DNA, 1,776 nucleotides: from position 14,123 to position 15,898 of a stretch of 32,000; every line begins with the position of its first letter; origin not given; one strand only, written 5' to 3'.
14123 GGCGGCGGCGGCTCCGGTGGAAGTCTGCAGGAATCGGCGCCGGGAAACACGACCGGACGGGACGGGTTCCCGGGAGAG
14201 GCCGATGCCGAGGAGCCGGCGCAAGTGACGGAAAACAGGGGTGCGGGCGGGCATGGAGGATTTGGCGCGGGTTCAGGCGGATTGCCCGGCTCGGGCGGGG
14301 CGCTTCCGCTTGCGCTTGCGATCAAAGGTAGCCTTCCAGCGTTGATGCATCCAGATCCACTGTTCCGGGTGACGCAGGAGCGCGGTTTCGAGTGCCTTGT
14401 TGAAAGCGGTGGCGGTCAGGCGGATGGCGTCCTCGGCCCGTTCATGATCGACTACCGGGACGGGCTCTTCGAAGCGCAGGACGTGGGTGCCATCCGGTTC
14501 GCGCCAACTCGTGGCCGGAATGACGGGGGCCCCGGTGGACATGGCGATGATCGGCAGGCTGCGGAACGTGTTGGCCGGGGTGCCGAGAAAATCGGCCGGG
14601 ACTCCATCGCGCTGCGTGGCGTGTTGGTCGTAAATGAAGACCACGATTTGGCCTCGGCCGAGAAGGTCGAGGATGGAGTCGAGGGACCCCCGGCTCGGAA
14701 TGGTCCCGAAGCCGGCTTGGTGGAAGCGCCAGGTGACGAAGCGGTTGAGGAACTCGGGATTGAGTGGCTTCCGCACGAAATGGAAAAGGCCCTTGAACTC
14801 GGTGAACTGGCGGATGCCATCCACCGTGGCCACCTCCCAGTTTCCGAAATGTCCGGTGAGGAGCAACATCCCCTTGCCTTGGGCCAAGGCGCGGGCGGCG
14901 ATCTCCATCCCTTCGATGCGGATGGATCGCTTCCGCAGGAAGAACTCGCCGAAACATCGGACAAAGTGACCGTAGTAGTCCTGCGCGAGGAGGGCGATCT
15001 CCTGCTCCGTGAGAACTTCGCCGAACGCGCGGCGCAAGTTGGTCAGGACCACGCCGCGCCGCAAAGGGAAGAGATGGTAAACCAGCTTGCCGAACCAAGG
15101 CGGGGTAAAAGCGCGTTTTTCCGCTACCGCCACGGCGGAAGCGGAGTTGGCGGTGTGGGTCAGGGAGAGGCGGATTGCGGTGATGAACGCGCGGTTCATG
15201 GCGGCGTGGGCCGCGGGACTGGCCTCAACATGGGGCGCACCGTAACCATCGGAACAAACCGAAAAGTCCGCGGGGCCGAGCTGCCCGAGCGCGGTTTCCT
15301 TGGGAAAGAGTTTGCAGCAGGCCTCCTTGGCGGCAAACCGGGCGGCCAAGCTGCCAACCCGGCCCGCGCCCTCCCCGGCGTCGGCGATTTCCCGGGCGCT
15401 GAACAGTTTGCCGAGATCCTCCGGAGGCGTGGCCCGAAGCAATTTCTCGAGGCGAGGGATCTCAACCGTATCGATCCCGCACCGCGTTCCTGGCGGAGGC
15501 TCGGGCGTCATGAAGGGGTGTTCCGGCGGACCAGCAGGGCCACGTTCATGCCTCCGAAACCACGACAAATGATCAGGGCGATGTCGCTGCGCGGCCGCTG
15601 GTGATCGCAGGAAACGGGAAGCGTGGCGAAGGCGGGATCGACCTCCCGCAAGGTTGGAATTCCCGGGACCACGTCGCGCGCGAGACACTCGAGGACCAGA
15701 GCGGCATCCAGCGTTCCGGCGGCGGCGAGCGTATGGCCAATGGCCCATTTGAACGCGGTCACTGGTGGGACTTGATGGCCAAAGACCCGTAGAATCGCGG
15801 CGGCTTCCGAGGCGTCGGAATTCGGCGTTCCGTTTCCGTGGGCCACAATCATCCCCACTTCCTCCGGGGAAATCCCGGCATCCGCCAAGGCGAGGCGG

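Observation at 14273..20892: Near-autonomous type II fatty-acyl elongation operon ending in a lipid A-type acyltransferase (acpXL-lpxXL-like synteny)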

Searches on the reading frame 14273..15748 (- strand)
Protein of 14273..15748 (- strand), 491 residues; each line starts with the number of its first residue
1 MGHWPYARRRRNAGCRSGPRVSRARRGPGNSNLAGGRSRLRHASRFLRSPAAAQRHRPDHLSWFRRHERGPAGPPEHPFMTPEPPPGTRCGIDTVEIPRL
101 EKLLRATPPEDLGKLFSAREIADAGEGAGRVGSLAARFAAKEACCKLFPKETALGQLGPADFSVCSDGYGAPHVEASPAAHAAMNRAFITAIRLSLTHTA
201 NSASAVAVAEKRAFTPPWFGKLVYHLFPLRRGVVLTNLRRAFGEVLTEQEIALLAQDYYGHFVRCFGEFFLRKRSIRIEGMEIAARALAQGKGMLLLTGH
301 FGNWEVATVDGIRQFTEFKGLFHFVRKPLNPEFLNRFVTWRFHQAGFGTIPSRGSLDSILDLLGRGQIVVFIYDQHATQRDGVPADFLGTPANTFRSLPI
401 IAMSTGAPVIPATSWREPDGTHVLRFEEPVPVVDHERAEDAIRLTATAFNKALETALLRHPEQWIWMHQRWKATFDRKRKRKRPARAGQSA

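Call 4: search_protein_families(library=pfam, proteins=[window:14273-15748:-], max_evalue=0.01)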
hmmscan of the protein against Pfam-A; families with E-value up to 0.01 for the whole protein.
window:14273-15748:- (491 aa): 2 families
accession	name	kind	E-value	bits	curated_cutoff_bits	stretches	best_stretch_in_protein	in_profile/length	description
PF03279.18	Lip_A_acyltrans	-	5e-33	115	22.3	1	220-472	42-294/295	Bacterial lipid A biosynthesis acyltransferase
PF01648.25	ACPS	-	1.8e-08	34.8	25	1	90-175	2-87/111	4'-phosphopantetheinyl transferase superfamily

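Call 5: search_protein_families(library=ncbifam, proteins=[window:14273-15748:-], max_evalue=0.01)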
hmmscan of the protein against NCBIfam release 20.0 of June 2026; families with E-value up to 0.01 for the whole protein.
window:14273-15748:- (491 aa): 27 families (the best 25 are shown)
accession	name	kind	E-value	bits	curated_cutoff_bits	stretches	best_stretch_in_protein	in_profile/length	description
NF006270.0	PRK08419.1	equivalog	5.2e-27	94.9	248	1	222-475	35-292/298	lipid A biosynthesis lauroyl acyltransferase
NF005120.0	PRK06553.1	equivalog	5.7e-26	91.6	273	1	230-472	59-307/308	lipid A biosynthesis lauroyl acyltransferase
NF005919.0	PRK07920.1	equivalog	5.8e-22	78.1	209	1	276-486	101-308/311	phosphatidylinositol mannoside acyltransferase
TIGR02207.1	lipid_A_htrB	subfamily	7.2e-21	74.8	297.8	1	220-477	41-297/303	LpxL/LpxP family Kdo(2)-lipid IV(A) lauroyl/palmitoleoyl acyltransferase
NF006487.0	PRK08905.1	equivalog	2.2e-19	69.6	281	1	218-476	24-278/290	lysophospholipid acyltransferase family protein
NF006437.0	PRK08733.1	equivalog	1.3e-17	63.9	540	1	271-474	105-297/306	LpxL/LpxP family Kdo(2)-lipid IV(A) lauroyl/palmitoleoyl acyltransferase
NF004191.0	PRK05646.1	equivalog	1.8e-17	63.5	491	1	219-474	43-298/310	lipid A biosynthesis lauroyl acyltransferase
NF000832.0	PRK00070.3-2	equivalog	7.7e-16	58.5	107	1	90-210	5-115/116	holo-ACP synthase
NF005340.0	PRK06860.1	subfamily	1.1e-15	57.6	398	1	273-480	107-306/309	lipid A biosynthesis lauroyl acyltransferase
NF005399.0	PRK06946.1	subfamily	2.9e-15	56.3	343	1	219-473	32-285/294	lipid A biosynthesis lauroyl acyltransferase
NF006432.0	PRK08706.1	equivalog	3.1e-15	56.2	384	1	219-474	26-281/289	lipid A biosynthesis lauroyl acyltransferase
NF011256.0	PRK14662.1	equivalog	2e-14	54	150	1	90-213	5-121/123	4'-phosphopantetheinyl transferase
NF006438.0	PRK08734.1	equivalog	3.1e-14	52.7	363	1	277-472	98-286/305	lauroyl acyltransferase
NF004569.0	PRK05906.1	equivalog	4.5e-14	52.1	439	1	283-482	131-323/454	lipid A biosynthesis lauroyl acyltransferase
TIGR00556.1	pantethn_trn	domain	9.2e-13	48.4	45.35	1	90-210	5-126/128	phosphopantetheine--protein transferase domain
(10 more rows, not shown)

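Call 7: find_homologous_proteins(query=window:14273-15511:-, max_evalue=0.00001)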
Query window:14273-15511:- (412 aa): 2842 proteins with E <= 0.00001 among 8000 candidates; the best 120 are listed.
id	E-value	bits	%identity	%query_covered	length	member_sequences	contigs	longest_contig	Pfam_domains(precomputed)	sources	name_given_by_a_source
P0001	2.6e-278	940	100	100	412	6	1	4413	PF01648.26,PF03279.19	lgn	-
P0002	5.5e-242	821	85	100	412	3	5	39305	PF01648.26,PF03279.19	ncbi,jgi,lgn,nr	ncbi:MAG: Lauroyl/myristoyl acyltransferase/Phosphopantetheinyl transferase (holo-ACP synthase) [Ver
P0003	3.3e-234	795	85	96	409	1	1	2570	PF01648.26,PF03279.19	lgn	-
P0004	1.4e-217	740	80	97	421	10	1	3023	PF01648.26,PF03279.19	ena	-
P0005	1.3e-214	731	80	95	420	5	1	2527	PF01648.26,PF03279.19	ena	-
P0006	8.5e-200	682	77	95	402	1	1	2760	PF01648.26,PF03279.19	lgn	-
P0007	3.8e-199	680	76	95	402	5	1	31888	PF01648.26,PF03279.19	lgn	-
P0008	3.6e-198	676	75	95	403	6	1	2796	PF01648.26,PF03279.19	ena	-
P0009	1.0e-187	642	72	95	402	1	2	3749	PF01648.26,PF03279.19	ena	-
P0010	2.7e-187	641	72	94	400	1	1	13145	PF01648.26,PF03279.19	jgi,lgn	jgi:KDO2-lipid IV(A) lauroyltransferase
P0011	3.2e-185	634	72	95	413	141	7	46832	PF01648.26,PF03279.19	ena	-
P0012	1.5e-184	632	71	95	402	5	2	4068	PF01648.26,PF03279.19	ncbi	-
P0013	2.2e-184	631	70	95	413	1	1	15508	PF01648.26,PF03279.19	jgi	jgi:KDO2-lipid IV(A) lauroyltransferase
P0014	1.7e-182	625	68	97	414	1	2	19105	PF01648.26,PF03279.19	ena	-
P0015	2.7e-180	618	69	94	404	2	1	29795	PF01648.26,PF03279.19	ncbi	-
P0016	5.9e-180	616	69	95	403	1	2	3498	PF01648.26,PF03279.19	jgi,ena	-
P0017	1.2e-179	615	67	96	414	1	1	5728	PF01648.26,PF03279.19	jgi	jgi:KDO2-lipid IV(A) lauroyltransferase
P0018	1.4e-179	615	69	95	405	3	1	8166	PF01648.26,PF03279.19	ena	-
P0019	1.9e-179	615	69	95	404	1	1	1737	PF01648.26,PF03279.19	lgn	-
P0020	9.2e-179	613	68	95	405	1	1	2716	PF01648.26,PF03279.19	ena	-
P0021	1.7e-178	612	67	97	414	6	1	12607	PF01648.26,PF03279.19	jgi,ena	-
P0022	1.2e-177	609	68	95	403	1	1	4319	PF01648.26,PF03279.19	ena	-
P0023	1.2e-170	586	66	95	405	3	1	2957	PF01648.26,PF03279.19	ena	-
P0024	5.3e-167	574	64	96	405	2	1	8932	PF01648.26,PF03279.19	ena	-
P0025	2.5e-164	565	63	94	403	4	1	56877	PF01648.26,PF03279.19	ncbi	-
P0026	5.2e-164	564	62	95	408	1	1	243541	PF01648.26,PF03279.19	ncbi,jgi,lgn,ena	jgi:KDO2-lipid IV(A) lauroyltransferase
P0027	9.9e-164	563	62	95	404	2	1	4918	PF01648.26,PF03279.19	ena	-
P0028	2.9e-163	561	63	95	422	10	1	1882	PF01648.26,PF03279.19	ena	-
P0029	4.3e-163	561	64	95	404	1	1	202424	PF01648.26,PF03279.19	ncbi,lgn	-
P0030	4.7e-163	561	62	95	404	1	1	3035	PF01648.26,PF03279.19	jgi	jgi:KDO2-lipid IV(A) lauroyltransferase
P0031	1.2e-162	559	63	95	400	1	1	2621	PF01648.26,PF03279.19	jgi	jgi:KDO2-lipid IV(A) lauroyltransferase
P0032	3.2e-162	558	62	99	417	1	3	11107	PF01648.26,PF03279.19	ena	-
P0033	4.6e-162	558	64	96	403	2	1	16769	PF01648.26,PF03279.19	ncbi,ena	-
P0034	4.7e-162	557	63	95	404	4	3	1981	PF01648.26,PF03279.19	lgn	-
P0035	7.4e-162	557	63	96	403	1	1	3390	PF01648.26,PF03279.19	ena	-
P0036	7.8e-162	557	62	95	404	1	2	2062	PF01648.26,PF03279.19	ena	-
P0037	8.5e-162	557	62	95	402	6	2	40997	PF01648.26,PF03279.19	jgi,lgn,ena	jgi:KDO2-lipid IV(A) lauroyltransferase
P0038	1.4e-161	556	62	95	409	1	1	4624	PF01648.26,PF03279.19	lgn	-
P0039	1.6e-161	556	63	95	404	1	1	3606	PF01648.26,PF03279.19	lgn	-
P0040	2.7e-161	555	62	95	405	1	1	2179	PF01648.26,PF03279.19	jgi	jgi:phosphopantetheine--protein transferase-like protein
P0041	2.8e-161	555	64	95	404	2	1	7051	PF01648.26,PF03279.19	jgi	jgi:KDO2-lipid IV(A) lauroyltransferase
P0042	3.2e-161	555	62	95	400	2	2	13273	PF01648.26,PF03279.19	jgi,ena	jgi:KDO2-lipid IV(A) lauroyltransferase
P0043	3.5e-161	555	62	95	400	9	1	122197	PF01648.26,PF03279.19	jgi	jgi:KDO2-lipid IV(A) lauroyltransferase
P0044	3.5e-161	555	63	96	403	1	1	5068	PF01648.26,PF03279.19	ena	-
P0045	3.8e-161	554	62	95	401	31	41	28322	PF01648.26,PF03279.19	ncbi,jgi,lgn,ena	jgi:KDO2-lipid IV(A) lauroyltransferase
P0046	4.2e-161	554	63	96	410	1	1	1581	PF01648.26,PF03279.19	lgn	-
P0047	4.6e-161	554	63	95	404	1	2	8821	PF01648.26,PF03279.19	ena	-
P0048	5.4e-161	554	63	96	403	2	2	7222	PF01648.26,PF03279.19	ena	-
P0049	6.6e-161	554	61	95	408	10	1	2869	PF01648.26,PF03279.19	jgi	jgi:KDO2-lipid IV(A) lauroyltransferase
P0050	7.1e-161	554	63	93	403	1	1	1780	PF01648.26,PF03279.19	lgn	-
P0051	8.6e-161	553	62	95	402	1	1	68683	PF01648.26,PF03279.19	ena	-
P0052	1.1e-160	553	62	95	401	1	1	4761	PF01648.26,PF03279.19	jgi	jgi:KDO2-lipid IV(A) lauroyltransferase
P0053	1.6e-160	552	62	95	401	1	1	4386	PF01648.26,PF03279.19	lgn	-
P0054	2.5e-160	552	62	95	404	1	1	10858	PF01648.26,PF03279.19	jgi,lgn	jgi:KDO2-lipid IV(A) lauroyltransferase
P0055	4.0e-160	551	62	96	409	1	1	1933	PF01648.26,PF03279.19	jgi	jgi:KDO2-lipid IV(A) lauroyltransferase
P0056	5.2e-160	551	62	95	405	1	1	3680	PF01648.26,PF03279.19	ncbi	-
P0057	1.2e-159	550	61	95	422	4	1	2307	PF01648.26,PF03279.19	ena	-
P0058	1.2e-159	550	63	95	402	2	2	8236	PF01648.26,PF03279.19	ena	-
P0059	1.3e-159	549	60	97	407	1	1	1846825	PF01648.26,PF03279.19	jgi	jgi:KDO2-lipid IV(A) lauroyltransferase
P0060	1.7e-159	549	61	96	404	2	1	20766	PF01648.26,PF03279.19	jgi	-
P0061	1.8e-159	549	61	95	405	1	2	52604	PF01648.26,PF03279.19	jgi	jgi:KDO2-lipid IV(A) lauroyltransferase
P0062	1.8e-159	549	61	95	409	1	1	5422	PF01648.26,PF03279.19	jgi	-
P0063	1.9e-159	549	62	95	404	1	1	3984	PF01648.26,PF03279.19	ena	-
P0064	2.0e-159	549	60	94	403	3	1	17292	PF01648.26,PF03279.19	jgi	-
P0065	2.2e-159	549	62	96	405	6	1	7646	PF01648.26,PF03279.19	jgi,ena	-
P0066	2.6e-159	548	61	95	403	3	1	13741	PF01648.26,PF03279.19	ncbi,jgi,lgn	-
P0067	3.3e-159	548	62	96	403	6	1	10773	PF01648.26,PF03279.19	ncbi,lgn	-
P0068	4.4e-159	548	60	96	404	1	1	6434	PF01648.26,PF03279.19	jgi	jgi:Kdo2-lipid IVA lauroyltransferase/acyltransferase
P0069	4.7e-159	548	60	97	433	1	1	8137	PF01648.26,PF03279.19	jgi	-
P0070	4.7e-159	548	60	95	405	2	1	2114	PF01648.26,PF03279.19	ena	-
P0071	4.8e-159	548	62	95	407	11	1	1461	PF01648.26,PF03279.19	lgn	-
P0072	5.2e-159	547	62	95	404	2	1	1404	PF01648.26,PF03279.19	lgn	-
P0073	5.2e-159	547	62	95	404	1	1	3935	PF01648.26,PF03279.19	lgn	-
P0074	5.7e-159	547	61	95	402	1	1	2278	PF01648.26,PF03279.19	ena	-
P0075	8.8e-159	547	61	93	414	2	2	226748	PF01648.26,PF03279.19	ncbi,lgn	-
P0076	1.5e-158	546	62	95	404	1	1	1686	PF01648.26,PF03279.19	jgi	jgi:phosphopantetheine--protein transferase-like protein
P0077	1.6e-158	546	61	96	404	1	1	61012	PF01648.26,PF03279.19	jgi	-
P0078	2.0e-158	546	62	95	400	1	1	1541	PF01648.26,PF03279.19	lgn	-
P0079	2.1e-158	545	61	95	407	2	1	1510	PF01648.26,PF03279.19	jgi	jgi:KDO2-lipid IV(A) lauroyltransferase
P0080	2.4e-158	545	62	94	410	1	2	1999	PF01648.26,PF03279.19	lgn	-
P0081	2.7e-158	545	61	96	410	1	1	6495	PF01648.26,PF03279.19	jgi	jgi:KDO2-lipid IV(A) lauroyltransferase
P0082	3.1e-158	545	62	95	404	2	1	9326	PF01648.26,PF03279.19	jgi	-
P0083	3.4e-158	545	60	96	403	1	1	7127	PF01648.26,PF03279.19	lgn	-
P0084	3.6e-158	545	61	94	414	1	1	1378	PF01648.26,PF03279.19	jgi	jgi:KDO2-lipid IV(A) lauroyltransferase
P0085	4.2e-158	544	61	95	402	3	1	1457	PF01648.26,PF03279.19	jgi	-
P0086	5.3e-158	544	60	95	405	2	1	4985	PF01648.26,PF03279.19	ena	-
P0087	5.5e-158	544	60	95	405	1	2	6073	PF01648.26,PF03279.19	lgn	-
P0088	6.0e-158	544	62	96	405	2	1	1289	PF01648.26,PF03279.19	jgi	-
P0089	6.3e-158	544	61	95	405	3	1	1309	PF01648.26,PF03279.19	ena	-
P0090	6.8e-158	544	59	99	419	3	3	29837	PF01648.26,PF03279.19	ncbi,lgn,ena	-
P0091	7.1e-158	544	63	92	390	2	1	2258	PF01648.26,PF03279.19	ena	-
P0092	7.3e-158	544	61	95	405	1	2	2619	PF01648.26,PF03279.19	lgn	-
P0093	7.9e-158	544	59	99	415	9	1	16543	PF01648.26,PF03279.19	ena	-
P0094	8.9e-158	543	60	95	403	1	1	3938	PF01648.26,PF03279.19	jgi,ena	-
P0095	9.3e-158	543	60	95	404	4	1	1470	PF01648.26,PF03279.19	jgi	-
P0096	9.5e-158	543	60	96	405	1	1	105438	PF01648.26,PF03279.19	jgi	-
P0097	1.0e-157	543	61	95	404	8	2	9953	PF01648.26,PF03279.19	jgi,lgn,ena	jgi:KDO2-lipid IV(A) lauroyltransferase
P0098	1.0e-157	543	59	97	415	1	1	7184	PF01648.26,PF03279.19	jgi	-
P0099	1.1e-157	543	60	96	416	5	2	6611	PF01648.26,PF03279.19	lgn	-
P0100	1.2e-157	543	61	95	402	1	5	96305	PF01648.26,PF03279.19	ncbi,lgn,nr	ncbi:MAG: 4'-phosphopantetheinyl transferase superfamily protein [Verrucomicrobiae bacterium]|nr:4'-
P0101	1.2e-157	543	63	95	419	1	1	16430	PF01648.26,PF03279.19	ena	-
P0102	1.2e-157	543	61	95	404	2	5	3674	PF01648.26,PF03279.19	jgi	jgi:KDO2-lipid IV(A) lauroyltransferase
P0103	1.4e-157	543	61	96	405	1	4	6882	PF01648.26,PF03279.19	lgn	-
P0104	1.5e-157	543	60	95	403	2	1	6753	PF01648.26,PF03279.19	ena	-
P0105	1.7e-157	542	60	97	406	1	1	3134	PF01648.26,PF03279.19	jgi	jgi:phosphopantetheine--protein transferase-like protein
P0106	2.0e-157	542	60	96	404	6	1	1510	PF01648.26,PF03279.19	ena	-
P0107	2.9e-157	542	62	95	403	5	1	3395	PF01648.26,PF03279.19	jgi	-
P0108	3.2e-157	542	60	95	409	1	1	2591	PF01648.26,PF03279.19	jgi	-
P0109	3.4e-157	541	60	95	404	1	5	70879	PF01648.26,PF03279.19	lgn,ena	-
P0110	3.8e-157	541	61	95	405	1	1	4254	PF01648.26,PF03279.19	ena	-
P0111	3.8e-157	541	60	95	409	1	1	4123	PF01648.26,PF03279.19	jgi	jgi:KDO2-lipid IV(A) lauroyltransferase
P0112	4.0e-157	541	60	95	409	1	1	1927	PF01648.26,PF03279.19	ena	-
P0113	4.0e-157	541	61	94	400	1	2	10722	PF01648.26,PF03279.19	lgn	-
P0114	5.0e-157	541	62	94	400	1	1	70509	PF01648.26,PF03279.19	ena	-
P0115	6.7e-157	540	62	95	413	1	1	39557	PF01648.26,PF03279.19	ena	-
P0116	6.8e-157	540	63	95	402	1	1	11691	PF01648.26,PF03279.19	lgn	-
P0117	7.4e-157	540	61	95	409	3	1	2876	PF01648.26,PF03279.19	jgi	jgi:KDO2-lipid IV(A) lauroyltransferase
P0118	8.1e-157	540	61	94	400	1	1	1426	PF01648.26,PF03279.19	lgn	-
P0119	1.0e-156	540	60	97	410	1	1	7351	PF01648.26,PF03279.19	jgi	jgi:phosphopantetheine--protein transferase-like protein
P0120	1.4e-156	539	60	95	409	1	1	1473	PF01648.26,PF03279.19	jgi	jgi:phosphopantetheine--protein transferase-like protein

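Call 8: find_encoding_contigs(protein=P0059, flank=10000, max_places=2)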
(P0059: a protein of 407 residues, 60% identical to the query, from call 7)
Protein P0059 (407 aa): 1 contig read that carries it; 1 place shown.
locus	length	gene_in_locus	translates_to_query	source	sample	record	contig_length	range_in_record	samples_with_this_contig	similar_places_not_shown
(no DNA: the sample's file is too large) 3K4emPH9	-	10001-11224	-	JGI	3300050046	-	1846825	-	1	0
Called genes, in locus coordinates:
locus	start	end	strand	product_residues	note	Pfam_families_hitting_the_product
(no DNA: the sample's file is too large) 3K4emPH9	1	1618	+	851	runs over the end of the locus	PF00675:Peptidase_M16, PF05193:Peptidase_M16_C, PF00675:Peptidase_M16, PF05193:Peptidase_M16_C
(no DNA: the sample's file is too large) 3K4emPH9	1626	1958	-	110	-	PF00216:Bac_DNA_binding, PF18291:HU-HIG, PF14908:HU-CCDC81_euk_1 (weak)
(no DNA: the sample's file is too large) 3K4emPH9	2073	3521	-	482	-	PF00089:Trypsin, PF13365:Trypsin_2, PF00595:PDZ, PF13180:PDZ_2, PF17820:PDZ_6, PF13180:PDZ_2 (weak), PF17820:PDZ_6 (weak)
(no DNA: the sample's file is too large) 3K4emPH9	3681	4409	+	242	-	PF24481:CT398_CC (weak), PF02591:Zn_ribbon_9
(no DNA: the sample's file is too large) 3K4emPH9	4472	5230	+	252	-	PF00106:adh_short, PF23441:SDR, PF08659:KR, PF13561:adh_short_C2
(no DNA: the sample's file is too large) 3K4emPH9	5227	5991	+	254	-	PF00106:adh_short, PF01370:Epimerase (weak), PF08659:KR, PF23441:SDR, PF13561:adh_short_C2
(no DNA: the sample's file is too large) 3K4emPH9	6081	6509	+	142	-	PF00550:PP-binding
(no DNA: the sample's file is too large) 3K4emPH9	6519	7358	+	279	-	PF07977:FabA (weak), PF22818:ApeI-like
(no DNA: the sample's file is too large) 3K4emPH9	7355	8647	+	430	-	PF00109:ketoacyl-synt, PF00108:Thiolase_N (faint), PF02801:Ketoacyl-synt_C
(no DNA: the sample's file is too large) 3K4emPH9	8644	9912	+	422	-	PF00109:ketoacyl-synt, PF02801:Ketoacyl-synt_C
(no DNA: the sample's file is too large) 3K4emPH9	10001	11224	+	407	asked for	PF01648:ACPS, PF03279:Lip_A_acyltrans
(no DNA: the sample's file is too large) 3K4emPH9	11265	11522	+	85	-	-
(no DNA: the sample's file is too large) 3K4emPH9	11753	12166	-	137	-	PF00472:RF-1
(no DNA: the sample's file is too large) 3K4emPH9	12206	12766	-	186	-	-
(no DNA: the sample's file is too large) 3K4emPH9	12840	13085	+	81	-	-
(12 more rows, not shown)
